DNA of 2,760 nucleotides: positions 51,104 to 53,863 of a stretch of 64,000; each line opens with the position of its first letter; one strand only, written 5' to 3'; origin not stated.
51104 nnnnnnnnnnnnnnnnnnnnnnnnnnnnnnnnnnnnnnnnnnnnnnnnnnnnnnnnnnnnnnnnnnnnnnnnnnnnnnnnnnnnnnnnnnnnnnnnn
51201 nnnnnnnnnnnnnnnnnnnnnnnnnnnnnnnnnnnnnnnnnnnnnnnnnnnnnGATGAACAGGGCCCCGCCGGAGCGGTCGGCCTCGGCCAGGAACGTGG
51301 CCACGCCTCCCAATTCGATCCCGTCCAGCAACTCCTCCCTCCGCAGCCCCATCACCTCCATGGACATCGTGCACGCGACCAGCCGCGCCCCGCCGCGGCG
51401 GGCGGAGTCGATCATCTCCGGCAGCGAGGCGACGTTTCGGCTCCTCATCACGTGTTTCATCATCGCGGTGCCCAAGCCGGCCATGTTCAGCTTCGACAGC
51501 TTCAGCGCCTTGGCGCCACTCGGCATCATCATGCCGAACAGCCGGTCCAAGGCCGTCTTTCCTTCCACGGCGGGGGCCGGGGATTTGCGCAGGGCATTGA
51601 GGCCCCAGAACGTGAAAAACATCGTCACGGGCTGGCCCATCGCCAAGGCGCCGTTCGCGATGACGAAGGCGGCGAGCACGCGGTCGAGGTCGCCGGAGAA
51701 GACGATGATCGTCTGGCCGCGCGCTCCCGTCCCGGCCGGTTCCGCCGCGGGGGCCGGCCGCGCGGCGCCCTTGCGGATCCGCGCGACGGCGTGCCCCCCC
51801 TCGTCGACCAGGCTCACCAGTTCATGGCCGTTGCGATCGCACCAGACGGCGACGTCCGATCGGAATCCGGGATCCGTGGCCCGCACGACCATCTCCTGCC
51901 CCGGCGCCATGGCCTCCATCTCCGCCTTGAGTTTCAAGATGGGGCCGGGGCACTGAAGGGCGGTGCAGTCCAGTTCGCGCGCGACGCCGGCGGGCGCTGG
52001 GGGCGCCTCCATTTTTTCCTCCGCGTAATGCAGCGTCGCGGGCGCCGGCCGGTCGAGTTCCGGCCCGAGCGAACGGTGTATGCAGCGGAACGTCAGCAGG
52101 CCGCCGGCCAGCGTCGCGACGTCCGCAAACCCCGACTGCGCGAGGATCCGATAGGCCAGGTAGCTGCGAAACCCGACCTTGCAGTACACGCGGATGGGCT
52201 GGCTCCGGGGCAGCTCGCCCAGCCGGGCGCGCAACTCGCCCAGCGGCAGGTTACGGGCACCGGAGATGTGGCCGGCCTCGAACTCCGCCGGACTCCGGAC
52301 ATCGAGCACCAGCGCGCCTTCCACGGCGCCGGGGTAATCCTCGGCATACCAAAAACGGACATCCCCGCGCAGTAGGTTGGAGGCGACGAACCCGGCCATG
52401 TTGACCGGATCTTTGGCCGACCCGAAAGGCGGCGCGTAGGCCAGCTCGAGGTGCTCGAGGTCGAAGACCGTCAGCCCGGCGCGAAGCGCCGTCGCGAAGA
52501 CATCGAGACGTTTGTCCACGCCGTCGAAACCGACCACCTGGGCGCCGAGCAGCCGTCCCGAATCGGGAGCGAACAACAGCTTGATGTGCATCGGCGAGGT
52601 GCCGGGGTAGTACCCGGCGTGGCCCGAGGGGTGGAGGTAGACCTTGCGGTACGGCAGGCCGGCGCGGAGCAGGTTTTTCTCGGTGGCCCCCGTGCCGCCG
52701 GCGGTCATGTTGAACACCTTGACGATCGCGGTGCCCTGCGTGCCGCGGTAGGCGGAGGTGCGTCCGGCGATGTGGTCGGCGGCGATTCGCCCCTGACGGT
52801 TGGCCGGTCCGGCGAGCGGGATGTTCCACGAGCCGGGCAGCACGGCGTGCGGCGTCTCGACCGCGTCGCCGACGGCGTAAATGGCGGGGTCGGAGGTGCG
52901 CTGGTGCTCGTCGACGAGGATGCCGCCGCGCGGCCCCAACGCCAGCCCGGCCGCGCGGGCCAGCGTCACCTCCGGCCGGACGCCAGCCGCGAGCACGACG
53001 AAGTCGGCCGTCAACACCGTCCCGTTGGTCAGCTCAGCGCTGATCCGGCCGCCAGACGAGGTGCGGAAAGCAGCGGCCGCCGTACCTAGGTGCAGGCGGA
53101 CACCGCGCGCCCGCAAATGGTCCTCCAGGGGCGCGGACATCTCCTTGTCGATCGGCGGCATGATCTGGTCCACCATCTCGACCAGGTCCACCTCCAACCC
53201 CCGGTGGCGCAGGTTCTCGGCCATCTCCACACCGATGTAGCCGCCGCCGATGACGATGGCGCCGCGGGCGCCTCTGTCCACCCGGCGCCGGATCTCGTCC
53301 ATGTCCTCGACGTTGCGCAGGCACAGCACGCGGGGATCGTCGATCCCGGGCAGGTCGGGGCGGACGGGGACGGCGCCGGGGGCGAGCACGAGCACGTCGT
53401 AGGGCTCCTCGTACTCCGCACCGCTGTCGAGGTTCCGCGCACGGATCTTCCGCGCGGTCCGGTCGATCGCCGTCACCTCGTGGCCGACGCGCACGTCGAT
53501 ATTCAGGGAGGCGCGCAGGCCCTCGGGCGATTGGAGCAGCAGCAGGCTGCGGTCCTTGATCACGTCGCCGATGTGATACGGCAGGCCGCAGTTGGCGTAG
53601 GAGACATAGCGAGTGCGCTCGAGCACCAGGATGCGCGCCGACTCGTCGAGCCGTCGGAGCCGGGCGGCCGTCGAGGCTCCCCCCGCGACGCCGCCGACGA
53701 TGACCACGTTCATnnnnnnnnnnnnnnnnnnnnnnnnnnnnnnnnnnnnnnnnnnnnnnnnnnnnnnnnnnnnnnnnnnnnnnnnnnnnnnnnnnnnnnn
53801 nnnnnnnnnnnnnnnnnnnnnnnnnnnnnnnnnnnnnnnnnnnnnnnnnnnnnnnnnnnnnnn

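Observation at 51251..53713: Single 819-aa polypeptide fusing a CoADR-like flavoprotein to rhodanese, TusA and DsrE: four redox-active cysteines in a row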

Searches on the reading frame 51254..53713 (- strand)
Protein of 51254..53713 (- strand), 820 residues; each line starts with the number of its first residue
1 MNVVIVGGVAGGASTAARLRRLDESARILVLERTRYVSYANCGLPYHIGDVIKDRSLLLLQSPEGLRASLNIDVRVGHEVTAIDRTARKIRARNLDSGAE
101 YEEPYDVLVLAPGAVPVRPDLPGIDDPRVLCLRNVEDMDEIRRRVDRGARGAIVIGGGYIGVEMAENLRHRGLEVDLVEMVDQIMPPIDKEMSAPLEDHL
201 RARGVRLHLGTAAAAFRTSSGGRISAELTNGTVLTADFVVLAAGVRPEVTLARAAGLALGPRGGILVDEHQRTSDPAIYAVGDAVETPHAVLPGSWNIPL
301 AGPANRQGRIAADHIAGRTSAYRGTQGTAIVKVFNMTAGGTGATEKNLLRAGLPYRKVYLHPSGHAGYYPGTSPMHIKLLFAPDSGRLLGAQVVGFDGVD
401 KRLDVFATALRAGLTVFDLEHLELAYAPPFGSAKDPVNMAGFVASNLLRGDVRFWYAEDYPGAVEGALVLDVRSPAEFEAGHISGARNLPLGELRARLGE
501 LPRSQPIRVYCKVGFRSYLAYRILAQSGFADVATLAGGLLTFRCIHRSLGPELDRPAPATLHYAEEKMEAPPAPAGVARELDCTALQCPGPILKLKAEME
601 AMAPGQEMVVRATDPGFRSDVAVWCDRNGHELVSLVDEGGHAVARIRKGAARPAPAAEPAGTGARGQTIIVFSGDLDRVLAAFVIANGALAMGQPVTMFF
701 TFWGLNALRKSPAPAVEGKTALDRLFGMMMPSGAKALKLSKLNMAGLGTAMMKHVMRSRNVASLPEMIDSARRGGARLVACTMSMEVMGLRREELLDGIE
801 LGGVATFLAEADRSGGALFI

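Call 4: search_protein_families(library=pfam, proteins=[window:51254-53713:-], max_evalue=0.01)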
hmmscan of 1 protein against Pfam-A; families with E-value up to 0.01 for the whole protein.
window:51254-53713:- (820 aa): 12 families
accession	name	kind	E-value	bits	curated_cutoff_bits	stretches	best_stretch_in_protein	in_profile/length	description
PF07992.20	Pyr_redox_2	-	2.1e-62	211.6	26.1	1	1-288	1-281/291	Pyridine nucleotide-disulphide oxidoreductase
PF13686.11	DrsE_2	-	1.3e-51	175.1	25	1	668-819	6-156/156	DsrE/DsrF/DrsH-like family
PF01206.22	TusA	-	2.9e-20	72.3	28.6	1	579-648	1-70/70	Sulfurtransferase TusA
PF00070.33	Pyr_redox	-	7.1e-20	71.8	22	1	153-225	3-75/82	Pyridine nucleotide-disulphide oxidoreductase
PF00581.25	Rhodanese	-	1.6e-15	57.9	22.2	1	468-539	15-96/102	Rhodanese-like domain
PF02852.28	Pyr_redox_dim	-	1.1e-12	48.6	25.3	1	329-431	2-103/110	Pyridine nucleotide-disulphide oxidoreductase, dimerisation domain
PF01266.30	DAO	-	6.8e-09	36.1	27.9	1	197-256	156-214/353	FAD dependent oxidoreductase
PF02635.20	DsrE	-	2.1e-06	28.3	22.7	0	760-808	56-104/116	DsrE/DsrF-like family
PF13450.12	NAD_binding_8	-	3.1e-06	27.8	21.9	0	5-37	1-31/68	NAD(P)-binding Rossmann-like domain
PF13738.12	Pyr_redox_3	-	3.4e-05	23.7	30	1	69-282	93-305/305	Pyridine nucleotide-disulphide oxidoreductase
PF01593.30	Amino_oxidase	-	0.00021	21.2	19.8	1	149-245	159-256/443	Flavin containing amine oxidoreductase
PF03486.20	HI0933_like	-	0.0029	17.5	50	0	152-184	3-35/244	HI0933-like protein Rossmann domain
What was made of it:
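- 52379..53713 (-): Residues 1-445: CoADR/Npsr-type FAD- and NAD(P)H-binding pyridine nucleotide-disulfide oxidoreductase with dimerisation domain. Single active-site Cys42 (codon 53588-53590) in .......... NAD-binding motif GGGYIG 156-161, followed by invariant Glu179. Pfam PF07992 2e-62, PF00070, PF02852 (call 4).
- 52079..52351 (-): Residues 455-545: rhodanese domain. Catalytic Cys511 (codon 52181-52183) lies in the loop C-K-V-G-F-R516-S. PF00581 1.6e-15 (call 4).
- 51770..51979 (-): Residues 579-648: TusA domain. Cys588 (codon 51950-51952) in QCPGP corresponds to E. coli TusA Cys19. There are two extra Cys: Cys583 (51965-51967, forming C-x4-C with Cys588) and Cys625 (51839-51841, equivalent to E. 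coli Cys56). PF01206 2.9e-20 (call 4).
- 51254..51715 (-): Residues 667-820: DsrE-like domain (DrsE_2 family) with Cys781 (codon 51371-51373) in LVACTM. PF13686 1.3e-51 (call 4).
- On Npsr / CoADR-RHD / CoAPR (rhodanese-fused single-Cys flavoprotein persulfide reductases): PF07992 2e-62, PF00070, PF02852 (call 4).
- On TusA (PF01206) sulfur carrier: PF01206 72.3 bits vs cut-off 28.6 (call 4).
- On DsrE-like, DrsE_2 subfamily (PF13686): PF13686 175 bits vs cut-off 25 (call 4).
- On S. aureus cst-type sulfide detoxification system (CstA): Call 4.
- Checked: Pfam domains (call 4): Pyr_redox_2 residues 1-288 (2e-62), Pyr_redox_dim 329-431, Rhodanese 468-539 (1.6e-15), TusA 579-648 (2.9e-20), DrsE_2 668-819 (1.3e-51).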

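Call 5: search_protein_families(library=ncbifam, proteins=[window:51254-53713:-], max_evalue=0.01)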
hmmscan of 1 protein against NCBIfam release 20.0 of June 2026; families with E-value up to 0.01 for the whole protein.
window:51254-53713:- (820 aa): 74 families (the best 25 are shown)
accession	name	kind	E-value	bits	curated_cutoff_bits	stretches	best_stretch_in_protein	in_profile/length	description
TIGR03385.1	CoA_CoA_reduc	equivalog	1.7e-139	465.4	578.8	1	3-441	2-439/439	CoA-disulfide reductase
NF007123.0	PRK09564.1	equivalog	4.3e-109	365.1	458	1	1-444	1-443/444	CoA-disulfide reductase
NF010037.0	PRK13512.1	equivalog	2.7e-97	326.4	394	1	2-444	3-437/438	CoA-disulfide reductase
NF046103.1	NOXase_Strep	equivalog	2.6e-61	207.9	600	1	3-443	2-440/442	H2O-forming NADH oxidase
TIGR02374.1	nitri_red_nirB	equivalog_domain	4.2e-51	174.3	578.35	1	4-344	2-331/794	nitrite reductase large subunit NirB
NF045765.1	PhenlGlyoxDHPadH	equivalog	1.1e-40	139.8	475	1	4-334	6-328/416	NADH-dependent phenylglyoxylate dehydrogenase subunit epsilon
NF042949.2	3PPDioc_HcaD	equivalog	2.6e-39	135.1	450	1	3-318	4-308/386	3-phenylpropionate/cinnamic acid dioxygenase ferredoxin--NAD(+) reductase subunit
NF011565.0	PRK14989.1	subfamily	1.3e-38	132.6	883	1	64-395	66-375/847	nitrite reductase large subunit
NF003437.0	PRK04965.1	equivalog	1.6e-38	132.7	392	1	2-293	4-283/378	NADH:flavorubredoxin reductase NorW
TIGR02053.1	MerA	equivalog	5e-35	121.4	454.45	1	85-422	109-435/465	mercury(II) reductase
NF041682.1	ant_diox_AndAa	equivalog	4.5e-34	117.8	650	1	3-323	6-317/406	anthranilate 1,2-dioxygenase system ferredoxin--NAD(+) reductase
TIGR01350.1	lipoamide_DH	equivalog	1.1e-33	116.6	408.8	1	104-421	131-435/461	dihydrolipoyl dehydrogenase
NF003585.0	PRK05249.1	equivalog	5e-30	104.5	465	1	103-396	137-414/464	Si-specific NAD(P)(+) transhydrogenase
NF004943.0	PRK06292.2-1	equivalog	9.7e-28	97.1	432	1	96-422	123-437/456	dihydrolipoyl dehydrogenase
NF007286.0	PRK09754.1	equivalog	1.7e-27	96.2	447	1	3-313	6-304/400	phenylpropionate dioxygenase ferredoxin reductase subunit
NF047629.1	SulfCarrDsrE2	equivalog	8.3e-24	84.6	210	1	668-820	7-159/159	sulfur carrier protein DsrE2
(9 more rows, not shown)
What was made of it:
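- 51254..51715 (-): NCBIfam DsrE2 scores 84.6 bits, below its cut-off of 210 (call 5).
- On CoA-disulfide reductase proper (NCBIfam equivalogs TIGR03385, NF007123, NF010037): 465.4 vs 578.8, 365.1 vs 458 and 326.4 vs 394 bits (call 5).
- On Sulfur carrier DsrE2 (NCBIfam NF047629 equivalog): 84.6 vs 210 bits (call 5).
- Closest known: DsrE2/DsrE3-TusA-rhodanese sulfur relays of sulfur oxidisers. Different: The NCBIfam DsrE2 score is well below its cut-off (84.6 vs 210, call 5).
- The protein scores below the NCBIfam CoADR equivalog cut-off (465 vs 578.8 bits, call 5), so even the reductase substrate is inferred from structural relatives. The best NCBIfam hits are CoA-disulfide reductase models (TIGR03385 at 465 bits, call 5). 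The scores fall below all three CoADR equivalog cut-offs (465 vs 578.8, 365 vs 458, 326 vs 394; call 5).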
